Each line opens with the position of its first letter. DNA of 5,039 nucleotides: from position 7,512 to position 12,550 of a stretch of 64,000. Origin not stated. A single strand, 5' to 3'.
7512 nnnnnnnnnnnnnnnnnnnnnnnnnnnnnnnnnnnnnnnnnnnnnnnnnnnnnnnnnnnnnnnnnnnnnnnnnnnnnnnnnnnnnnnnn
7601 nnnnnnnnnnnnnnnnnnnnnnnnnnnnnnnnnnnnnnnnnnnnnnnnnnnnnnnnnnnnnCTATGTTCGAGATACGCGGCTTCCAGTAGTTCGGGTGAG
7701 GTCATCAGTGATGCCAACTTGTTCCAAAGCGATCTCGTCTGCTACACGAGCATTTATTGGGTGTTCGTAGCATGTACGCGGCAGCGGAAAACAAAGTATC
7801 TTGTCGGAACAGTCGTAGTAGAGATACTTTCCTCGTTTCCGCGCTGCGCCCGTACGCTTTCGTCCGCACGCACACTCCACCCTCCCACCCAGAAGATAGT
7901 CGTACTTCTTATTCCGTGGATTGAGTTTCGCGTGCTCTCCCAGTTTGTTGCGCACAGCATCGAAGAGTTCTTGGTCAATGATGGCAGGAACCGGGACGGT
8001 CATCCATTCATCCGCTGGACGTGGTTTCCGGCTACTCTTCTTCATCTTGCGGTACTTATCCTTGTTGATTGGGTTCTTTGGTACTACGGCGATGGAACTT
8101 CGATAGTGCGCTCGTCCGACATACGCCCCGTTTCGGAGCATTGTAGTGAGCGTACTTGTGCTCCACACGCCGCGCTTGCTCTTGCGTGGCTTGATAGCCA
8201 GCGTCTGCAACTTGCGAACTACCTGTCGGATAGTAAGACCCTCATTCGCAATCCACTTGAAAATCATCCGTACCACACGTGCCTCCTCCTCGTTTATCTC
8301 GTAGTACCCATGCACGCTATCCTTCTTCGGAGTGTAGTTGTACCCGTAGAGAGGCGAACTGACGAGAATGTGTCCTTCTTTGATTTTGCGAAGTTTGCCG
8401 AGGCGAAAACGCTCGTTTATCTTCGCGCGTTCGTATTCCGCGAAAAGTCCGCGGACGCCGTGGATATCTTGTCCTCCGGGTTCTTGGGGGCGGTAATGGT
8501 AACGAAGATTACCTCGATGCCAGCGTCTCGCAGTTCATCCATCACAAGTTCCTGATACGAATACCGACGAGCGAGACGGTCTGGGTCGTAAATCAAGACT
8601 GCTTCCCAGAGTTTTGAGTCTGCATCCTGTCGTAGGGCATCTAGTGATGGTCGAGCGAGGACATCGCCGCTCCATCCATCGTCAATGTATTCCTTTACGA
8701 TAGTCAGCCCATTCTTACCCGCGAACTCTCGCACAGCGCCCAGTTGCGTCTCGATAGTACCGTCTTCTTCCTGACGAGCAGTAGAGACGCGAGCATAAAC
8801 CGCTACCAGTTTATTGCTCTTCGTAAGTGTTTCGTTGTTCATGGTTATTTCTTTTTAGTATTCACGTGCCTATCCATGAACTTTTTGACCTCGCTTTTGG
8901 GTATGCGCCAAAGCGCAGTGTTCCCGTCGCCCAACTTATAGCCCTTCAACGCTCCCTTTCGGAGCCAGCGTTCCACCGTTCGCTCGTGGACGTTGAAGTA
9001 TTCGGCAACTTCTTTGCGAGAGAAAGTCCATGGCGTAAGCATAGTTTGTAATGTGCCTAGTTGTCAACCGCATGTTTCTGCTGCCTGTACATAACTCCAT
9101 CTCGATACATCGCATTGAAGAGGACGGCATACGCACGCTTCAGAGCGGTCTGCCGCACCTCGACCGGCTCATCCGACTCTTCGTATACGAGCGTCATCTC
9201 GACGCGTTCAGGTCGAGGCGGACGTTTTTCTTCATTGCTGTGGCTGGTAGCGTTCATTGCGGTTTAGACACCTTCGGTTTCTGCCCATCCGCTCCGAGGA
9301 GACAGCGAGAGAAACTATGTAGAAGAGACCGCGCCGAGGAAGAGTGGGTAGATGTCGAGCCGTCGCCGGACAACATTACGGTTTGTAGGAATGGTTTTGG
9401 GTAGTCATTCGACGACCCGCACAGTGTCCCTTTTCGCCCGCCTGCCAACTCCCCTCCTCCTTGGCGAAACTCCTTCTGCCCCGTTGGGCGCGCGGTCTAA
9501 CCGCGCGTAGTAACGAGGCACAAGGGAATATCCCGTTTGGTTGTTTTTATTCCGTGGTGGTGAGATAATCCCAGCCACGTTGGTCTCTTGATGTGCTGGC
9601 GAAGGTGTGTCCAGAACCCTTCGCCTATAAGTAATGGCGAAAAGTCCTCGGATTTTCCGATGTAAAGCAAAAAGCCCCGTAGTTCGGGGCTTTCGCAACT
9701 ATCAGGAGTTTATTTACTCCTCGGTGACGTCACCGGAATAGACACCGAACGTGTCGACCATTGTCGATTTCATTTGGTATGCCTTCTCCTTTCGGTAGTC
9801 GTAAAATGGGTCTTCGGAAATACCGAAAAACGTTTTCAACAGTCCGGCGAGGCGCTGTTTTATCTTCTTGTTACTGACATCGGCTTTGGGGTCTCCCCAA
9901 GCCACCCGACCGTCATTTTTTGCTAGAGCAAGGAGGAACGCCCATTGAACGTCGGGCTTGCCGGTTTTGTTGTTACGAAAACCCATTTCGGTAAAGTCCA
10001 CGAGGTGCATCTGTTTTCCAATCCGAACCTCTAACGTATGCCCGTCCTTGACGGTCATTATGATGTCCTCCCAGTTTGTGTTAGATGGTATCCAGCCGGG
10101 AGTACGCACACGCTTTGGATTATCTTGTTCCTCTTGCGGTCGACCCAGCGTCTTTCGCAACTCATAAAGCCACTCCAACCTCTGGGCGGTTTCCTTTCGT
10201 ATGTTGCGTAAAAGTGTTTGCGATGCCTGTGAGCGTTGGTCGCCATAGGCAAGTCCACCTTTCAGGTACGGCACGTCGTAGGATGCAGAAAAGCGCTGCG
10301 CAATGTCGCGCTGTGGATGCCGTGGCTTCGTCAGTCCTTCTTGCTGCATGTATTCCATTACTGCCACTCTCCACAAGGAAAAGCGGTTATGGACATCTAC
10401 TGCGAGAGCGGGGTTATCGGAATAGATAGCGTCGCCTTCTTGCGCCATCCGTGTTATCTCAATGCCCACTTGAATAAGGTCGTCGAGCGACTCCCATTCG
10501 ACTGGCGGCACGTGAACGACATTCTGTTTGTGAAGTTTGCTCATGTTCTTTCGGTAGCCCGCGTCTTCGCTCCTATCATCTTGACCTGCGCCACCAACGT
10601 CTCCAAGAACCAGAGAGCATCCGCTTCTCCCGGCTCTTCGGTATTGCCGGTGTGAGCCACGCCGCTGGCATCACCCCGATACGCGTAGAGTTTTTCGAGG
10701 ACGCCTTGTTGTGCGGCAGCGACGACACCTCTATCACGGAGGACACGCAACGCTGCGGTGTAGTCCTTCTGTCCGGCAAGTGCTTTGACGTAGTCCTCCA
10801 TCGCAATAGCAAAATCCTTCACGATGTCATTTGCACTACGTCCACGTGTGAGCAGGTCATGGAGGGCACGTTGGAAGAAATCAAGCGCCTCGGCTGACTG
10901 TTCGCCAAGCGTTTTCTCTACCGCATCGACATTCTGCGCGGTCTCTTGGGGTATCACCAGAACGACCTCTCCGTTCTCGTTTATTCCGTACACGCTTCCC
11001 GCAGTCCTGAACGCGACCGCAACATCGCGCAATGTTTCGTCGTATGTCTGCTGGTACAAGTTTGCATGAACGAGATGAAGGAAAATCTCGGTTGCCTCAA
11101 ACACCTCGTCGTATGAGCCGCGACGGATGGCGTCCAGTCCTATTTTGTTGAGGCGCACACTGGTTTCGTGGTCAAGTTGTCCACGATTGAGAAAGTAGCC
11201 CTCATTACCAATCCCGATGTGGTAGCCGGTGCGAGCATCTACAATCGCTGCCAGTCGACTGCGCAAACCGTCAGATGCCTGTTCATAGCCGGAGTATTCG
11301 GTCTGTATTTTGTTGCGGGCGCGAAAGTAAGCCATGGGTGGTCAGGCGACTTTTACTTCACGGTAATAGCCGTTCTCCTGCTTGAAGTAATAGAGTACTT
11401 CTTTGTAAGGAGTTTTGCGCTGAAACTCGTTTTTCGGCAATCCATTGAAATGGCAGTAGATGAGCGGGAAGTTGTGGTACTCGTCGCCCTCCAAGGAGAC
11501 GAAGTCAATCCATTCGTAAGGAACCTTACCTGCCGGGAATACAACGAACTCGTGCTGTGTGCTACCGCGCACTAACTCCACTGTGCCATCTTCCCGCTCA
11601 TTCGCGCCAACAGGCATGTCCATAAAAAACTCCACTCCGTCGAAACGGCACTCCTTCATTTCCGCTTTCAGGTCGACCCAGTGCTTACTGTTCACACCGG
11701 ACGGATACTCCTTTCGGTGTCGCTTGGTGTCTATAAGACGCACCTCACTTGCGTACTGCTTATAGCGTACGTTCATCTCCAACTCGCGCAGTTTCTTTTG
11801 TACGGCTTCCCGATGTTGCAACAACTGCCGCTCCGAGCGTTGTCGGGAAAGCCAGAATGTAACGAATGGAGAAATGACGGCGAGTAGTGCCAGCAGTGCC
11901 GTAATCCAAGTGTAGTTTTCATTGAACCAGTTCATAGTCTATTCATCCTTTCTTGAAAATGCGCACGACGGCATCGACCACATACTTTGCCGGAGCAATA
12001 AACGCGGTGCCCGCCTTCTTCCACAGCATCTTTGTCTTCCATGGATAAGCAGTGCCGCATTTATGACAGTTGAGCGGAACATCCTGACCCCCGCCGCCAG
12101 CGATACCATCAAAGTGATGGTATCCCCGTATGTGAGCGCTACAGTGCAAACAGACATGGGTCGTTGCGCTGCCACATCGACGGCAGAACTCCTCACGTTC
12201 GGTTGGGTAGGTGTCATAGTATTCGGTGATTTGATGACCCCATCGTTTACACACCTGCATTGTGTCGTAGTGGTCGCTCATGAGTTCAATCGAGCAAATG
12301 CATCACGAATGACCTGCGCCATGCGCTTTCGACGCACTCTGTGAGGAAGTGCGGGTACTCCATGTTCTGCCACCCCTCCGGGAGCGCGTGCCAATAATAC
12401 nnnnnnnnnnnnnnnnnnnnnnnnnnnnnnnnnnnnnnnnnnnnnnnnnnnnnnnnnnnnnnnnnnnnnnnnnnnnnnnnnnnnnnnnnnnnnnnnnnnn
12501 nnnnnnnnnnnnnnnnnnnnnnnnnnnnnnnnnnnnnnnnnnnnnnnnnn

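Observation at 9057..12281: Four tightly packed uncharacterised genes embedded between xis/recombinase and GmrSD-RmuC-HsdRSM: candidate novel defense cassette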

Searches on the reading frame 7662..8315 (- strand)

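Call 114: search_protein_families(library=pfam, proteins=[window:7662-8315:-], max_evalue=0.001)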
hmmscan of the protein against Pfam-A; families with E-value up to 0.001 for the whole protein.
window:7662-8315:- (217 aa): 2 families
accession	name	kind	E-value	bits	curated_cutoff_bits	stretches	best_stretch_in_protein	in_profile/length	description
PF07508.19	Recombinase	-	1.4e-19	70.7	21.1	1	9-126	1-100/102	Recombinase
PF13408.12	Zn_ribbon_recom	-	3e-05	24.7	25.3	1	141-200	1-57/58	Recombinase zinc beta ribbon domain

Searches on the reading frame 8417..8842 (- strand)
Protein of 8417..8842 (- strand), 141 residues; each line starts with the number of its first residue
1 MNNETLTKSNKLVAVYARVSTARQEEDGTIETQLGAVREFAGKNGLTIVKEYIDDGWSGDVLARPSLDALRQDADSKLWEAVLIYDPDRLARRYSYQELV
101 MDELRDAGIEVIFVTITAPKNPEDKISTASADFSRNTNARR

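Call 114: search_protein_families(library=pfam, proteins=[window:8417-8842:-], max_evalue=0.001)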
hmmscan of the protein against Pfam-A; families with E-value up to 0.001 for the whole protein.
window:8417-8842:- (141 aa): 1 family
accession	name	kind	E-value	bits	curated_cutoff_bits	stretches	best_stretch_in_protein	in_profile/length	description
PF00239.26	Resolvase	-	7.7e-22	78.4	23.3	1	13-126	1-112/145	Resolvase, N terminal domain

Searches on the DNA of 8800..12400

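Call 98: search_rna_families(source=window, start=8800, end=12400, threshold=evalue, max_evalue=1)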
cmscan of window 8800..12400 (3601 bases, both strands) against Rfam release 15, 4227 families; matches with E-value up to 1: 0.
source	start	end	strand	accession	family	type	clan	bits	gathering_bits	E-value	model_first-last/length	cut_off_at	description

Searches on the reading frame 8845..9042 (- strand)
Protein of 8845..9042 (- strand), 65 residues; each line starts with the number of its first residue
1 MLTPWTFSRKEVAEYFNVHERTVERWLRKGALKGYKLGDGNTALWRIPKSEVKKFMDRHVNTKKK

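Call 4: search_protein_families(library=pfam, proteins=[window:8845-9042:-], max_evalue=0.1)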
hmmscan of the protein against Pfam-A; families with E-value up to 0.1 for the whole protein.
window:8845-9042:- (65 aa): 12 families
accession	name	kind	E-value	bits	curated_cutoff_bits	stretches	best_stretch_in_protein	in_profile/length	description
PF12728.13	HTH_17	-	6e-13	49.3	27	1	8-59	3-50/51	Helix-turn-helix domain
PF13384.12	HTH_23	-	6.4e-05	23.1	24.6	1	8-28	19-39/50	Homeodomain-like domain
PF13542.12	HTH_Tnp_ISL3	-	0.00017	21.4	27.4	1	8-28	28-48/51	Helix-turn-helix domain of transposase family ISL3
PF08281.18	Sigma70_r4_2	-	0.00029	20.9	25.7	1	7-30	27-50/54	Sigma-70, region 4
PF20432.4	Xre-like-HTH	-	0.0012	19.5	25.8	1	5-31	22-47/63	Antitoxin Xre-like helix-turn-helix domain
PF24964.1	DUF7769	-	0.0017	18.4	27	1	10-25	28-43/55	Domain of unknown function (DUF7769)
PF13518.12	HTH_28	-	0.0029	18.1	25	1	8-29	14-35/52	Helix-turn-helix domain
PF13411.12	MerR_1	-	0.0069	16.9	21.6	1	9-33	3-27/69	MerR HTH family regulatory protein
PF04218.19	CENP-B_N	-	0.018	15.1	21.2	1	8-29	24-45/53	CENP-B N-terminal DNA-binding domain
PF13338.12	AbiEi_4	-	0.034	14.7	25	1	6-32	13-38/49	Transcriptional regulator, AbiEi antitoxin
PF00376.29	MerR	-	0.074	13.3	28.2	1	10-32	3-25/38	MerR family regulatory protein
PF09607.16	BrkDBD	-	0.086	13.2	23.4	0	11-28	30-47/58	Brinker DNA-binding domain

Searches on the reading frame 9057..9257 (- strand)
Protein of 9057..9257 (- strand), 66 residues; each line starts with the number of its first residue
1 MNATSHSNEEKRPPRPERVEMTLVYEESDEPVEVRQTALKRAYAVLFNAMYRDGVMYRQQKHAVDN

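Call 4: search_protein_families(library=pfam, proteins=[window:9057-9257:-], max_evalue=0.1)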
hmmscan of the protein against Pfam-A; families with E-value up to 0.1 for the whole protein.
window:9057-9257:- (66 aa): 0 families

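Call 5: search_protein_families(library=padloc, proteins=[window:9057-9257:-], max_evalue=0.1)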
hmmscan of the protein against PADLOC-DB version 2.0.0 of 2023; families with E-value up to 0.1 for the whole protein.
window:9057-9257:- (66 aa): 0 families

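Call 6: search_protein_families(library=ncbifam, proteins=[window:9057-9257:-], max_evalue=0.1)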
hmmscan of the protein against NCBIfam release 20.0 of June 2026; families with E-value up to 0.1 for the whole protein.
window:9057-9257:- (66 aa): 0 families

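Call 7: search_protein_families(library=phrogs, proteins=[window:9057-9257:-], max_evalue=0.1)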
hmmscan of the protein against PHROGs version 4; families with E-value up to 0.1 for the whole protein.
window:9057-9257:- (66 aa): 1 family
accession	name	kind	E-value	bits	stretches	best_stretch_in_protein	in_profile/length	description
phrog_27687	-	unknown function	0.068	14.4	1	19-60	43-84/155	-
